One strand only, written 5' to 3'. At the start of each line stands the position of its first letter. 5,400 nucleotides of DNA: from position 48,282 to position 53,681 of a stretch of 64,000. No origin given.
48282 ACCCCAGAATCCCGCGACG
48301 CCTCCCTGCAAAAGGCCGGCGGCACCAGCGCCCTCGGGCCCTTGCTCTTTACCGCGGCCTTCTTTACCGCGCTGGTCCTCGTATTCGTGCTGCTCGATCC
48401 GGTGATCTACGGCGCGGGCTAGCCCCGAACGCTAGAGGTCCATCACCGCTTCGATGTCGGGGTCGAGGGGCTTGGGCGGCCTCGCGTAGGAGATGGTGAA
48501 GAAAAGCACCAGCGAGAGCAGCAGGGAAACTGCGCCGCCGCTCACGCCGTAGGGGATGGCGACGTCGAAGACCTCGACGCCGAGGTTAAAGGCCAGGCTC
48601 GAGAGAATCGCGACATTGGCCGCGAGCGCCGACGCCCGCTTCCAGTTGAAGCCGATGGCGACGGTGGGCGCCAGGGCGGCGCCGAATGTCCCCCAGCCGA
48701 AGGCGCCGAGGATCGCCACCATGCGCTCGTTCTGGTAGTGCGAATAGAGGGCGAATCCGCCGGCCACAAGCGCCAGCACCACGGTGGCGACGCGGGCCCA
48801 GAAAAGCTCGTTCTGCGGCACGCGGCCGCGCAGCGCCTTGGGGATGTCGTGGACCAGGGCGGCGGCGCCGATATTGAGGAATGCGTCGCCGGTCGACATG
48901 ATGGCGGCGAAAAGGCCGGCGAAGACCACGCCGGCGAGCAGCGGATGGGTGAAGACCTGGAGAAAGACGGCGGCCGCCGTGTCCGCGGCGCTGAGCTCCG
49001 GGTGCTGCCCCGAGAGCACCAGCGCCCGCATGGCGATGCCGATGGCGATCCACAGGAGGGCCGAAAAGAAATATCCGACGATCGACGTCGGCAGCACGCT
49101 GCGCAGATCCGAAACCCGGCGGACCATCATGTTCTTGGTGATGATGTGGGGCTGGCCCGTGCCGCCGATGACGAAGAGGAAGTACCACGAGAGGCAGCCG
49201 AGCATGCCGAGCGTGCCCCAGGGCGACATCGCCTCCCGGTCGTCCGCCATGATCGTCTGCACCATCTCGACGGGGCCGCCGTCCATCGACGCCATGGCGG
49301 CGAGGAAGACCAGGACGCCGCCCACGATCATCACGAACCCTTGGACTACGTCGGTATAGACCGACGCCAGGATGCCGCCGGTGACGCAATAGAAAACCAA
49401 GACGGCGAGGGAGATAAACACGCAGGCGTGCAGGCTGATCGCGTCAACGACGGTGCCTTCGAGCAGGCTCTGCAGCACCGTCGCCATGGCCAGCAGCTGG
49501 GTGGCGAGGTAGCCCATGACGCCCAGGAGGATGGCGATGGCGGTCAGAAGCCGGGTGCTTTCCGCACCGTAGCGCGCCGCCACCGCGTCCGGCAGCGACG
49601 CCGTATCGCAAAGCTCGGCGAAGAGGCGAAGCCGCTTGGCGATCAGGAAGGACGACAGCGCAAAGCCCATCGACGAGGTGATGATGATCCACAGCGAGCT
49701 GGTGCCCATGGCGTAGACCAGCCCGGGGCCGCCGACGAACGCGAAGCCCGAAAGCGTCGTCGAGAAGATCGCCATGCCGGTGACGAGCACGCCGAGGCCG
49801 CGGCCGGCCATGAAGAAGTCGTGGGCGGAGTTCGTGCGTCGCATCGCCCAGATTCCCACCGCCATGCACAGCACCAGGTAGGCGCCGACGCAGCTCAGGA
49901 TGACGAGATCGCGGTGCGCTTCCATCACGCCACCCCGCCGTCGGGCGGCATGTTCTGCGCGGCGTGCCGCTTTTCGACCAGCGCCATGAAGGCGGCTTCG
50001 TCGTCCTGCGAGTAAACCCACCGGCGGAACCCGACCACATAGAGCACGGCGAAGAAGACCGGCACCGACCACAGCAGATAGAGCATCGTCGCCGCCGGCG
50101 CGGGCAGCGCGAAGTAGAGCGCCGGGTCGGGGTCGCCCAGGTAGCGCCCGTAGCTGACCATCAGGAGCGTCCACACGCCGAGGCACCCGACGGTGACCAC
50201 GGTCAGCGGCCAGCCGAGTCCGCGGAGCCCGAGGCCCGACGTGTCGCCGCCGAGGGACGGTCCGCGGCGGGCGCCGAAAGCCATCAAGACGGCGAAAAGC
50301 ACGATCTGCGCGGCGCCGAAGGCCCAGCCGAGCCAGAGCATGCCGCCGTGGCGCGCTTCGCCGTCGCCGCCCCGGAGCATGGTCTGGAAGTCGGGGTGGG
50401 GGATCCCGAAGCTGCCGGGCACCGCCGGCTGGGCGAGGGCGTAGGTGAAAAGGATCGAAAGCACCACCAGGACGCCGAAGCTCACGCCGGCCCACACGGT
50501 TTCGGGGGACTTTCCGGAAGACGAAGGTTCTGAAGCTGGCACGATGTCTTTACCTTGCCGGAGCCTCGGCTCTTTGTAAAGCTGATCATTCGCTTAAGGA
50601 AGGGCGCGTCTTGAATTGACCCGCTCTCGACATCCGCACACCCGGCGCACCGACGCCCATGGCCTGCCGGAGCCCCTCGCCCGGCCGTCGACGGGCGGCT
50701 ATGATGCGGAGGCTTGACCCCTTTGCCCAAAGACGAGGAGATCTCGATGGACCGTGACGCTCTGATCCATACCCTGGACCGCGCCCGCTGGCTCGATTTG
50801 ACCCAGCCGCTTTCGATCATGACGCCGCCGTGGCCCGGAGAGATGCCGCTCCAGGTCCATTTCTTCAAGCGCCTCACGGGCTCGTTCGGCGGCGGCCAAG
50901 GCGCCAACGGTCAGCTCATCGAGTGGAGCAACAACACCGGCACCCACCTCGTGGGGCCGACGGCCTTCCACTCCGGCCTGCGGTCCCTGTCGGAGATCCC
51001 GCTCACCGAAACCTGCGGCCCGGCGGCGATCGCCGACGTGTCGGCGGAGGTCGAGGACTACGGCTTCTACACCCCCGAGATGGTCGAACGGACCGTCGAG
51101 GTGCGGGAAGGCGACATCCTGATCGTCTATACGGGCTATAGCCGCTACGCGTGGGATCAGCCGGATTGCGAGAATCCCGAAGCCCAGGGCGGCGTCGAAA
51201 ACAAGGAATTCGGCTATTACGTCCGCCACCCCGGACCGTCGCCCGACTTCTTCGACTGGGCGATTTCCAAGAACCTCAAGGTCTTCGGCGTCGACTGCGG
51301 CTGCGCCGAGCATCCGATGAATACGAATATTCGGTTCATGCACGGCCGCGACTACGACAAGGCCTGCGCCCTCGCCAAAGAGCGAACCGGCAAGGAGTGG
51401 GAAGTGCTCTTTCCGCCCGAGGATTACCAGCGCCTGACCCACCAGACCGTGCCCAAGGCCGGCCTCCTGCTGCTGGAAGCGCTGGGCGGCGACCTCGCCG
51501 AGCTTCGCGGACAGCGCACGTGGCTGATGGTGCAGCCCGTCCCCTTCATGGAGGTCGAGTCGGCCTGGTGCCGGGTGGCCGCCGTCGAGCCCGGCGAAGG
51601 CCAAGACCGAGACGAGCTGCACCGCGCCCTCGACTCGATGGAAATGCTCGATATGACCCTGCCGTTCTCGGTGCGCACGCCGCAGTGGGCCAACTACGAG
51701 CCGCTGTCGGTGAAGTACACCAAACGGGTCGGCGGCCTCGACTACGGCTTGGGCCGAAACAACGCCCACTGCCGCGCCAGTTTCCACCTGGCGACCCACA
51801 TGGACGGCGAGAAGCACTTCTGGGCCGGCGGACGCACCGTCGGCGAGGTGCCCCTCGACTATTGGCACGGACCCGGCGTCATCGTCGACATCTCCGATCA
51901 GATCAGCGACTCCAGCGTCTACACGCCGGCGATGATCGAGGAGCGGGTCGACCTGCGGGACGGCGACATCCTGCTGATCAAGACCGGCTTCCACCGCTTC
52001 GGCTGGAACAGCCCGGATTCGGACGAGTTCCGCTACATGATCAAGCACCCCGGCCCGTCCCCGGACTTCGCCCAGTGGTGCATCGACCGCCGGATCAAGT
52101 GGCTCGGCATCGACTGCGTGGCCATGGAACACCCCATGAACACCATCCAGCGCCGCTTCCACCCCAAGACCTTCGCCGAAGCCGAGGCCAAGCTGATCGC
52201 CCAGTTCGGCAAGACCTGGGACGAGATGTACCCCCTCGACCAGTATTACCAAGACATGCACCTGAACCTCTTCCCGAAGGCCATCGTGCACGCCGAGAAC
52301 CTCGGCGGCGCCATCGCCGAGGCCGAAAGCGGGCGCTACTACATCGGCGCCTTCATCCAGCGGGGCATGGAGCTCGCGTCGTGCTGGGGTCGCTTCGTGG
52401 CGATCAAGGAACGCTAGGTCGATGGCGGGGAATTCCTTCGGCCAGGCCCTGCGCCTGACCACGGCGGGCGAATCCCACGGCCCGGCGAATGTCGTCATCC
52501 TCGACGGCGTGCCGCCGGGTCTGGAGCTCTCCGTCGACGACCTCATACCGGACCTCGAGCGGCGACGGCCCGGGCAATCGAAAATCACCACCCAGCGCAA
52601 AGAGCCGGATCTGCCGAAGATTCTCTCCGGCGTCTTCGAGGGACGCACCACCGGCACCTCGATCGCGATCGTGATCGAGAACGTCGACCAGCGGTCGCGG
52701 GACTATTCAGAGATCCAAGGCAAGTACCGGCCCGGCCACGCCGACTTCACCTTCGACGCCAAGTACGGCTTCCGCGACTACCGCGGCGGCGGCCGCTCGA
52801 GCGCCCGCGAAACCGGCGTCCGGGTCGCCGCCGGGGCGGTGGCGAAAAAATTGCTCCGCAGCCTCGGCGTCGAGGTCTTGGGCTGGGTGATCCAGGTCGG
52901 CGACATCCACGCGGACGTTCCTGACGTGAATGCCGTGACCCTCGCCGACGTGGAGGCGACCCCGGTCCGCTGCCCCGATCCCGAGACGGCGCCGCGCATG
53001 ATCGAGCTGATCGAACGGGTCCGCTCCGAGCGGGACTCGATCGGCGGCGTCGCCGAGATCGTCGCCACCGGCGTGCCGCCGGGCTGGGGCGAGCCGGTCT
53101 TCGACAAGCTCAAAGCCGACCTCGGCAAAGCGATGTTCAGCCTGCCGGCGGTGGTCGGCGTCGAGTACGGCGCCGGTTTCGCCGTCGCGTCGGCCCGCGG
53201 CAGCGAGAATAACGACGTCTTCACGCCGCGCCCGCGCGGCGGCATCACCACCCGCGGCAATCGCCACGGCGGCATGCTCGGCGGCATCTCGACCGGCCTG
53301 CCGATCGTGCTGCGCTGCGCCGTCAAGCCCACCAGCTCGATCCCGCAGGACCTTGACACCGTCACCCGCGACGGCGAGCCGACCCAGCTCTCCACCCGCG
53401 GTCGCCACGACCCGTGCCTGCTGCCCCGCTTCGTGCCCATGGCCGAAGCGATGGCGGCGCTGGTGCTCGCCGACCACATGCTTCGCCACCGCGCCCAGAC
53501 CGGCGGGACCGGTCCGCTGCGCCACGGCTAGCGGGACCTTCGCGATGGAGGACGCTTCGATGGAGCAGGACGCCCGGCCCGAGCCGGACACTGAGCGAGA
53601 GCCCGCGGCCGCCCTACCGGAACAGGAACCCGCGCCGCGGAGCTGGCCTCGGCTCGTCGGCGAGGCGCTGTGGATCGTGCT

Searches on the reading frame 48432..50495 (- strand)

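Call 30: search_protein_families(library=pfam, proteins=[window:48432-50495:-], max_evalue=0.00001)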
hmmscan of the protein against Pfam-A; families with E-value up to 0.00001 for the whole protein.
window:48432-50495:- (687 aa): 1 family
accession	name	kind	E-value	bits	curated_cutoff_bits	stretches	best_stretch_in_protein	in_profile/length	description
PF00474.23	SSF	-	9.1e-48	163.6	22.8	1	227-626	1-399/406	Sodium:solute symporter family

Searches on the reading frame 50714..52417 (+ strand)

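Call 30: search_protein_families(library=pfam, proteins=[window:50714-52417:+], max_evalue=0.00001)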
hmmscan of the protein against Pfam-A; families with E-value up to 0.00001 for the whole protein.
window:50714-52417:+ (567 aa): 1 family
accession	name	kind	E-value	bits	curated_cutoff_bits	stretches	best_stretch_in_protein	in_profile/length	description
PF04199.19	Cyclase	-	1.4e-56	191.1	23.1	2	313-473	2-142/142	Putative cyclase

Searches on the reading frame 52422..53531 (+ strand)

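Call 30: search_protein_families(library=pfam, proteins=[window:52422-53531:+], max_evalue=0.00001)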
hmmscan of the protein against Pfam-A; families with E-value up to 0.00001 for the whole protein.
window:52422-53531:+ (369 aa): 1 family
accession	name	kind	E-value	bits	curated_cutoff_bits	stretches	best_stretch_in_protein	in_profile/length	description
PF01264.26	Chorismate_synt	-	2.2e-133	444.5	27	1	10-354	1-327/327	Chorismate synthase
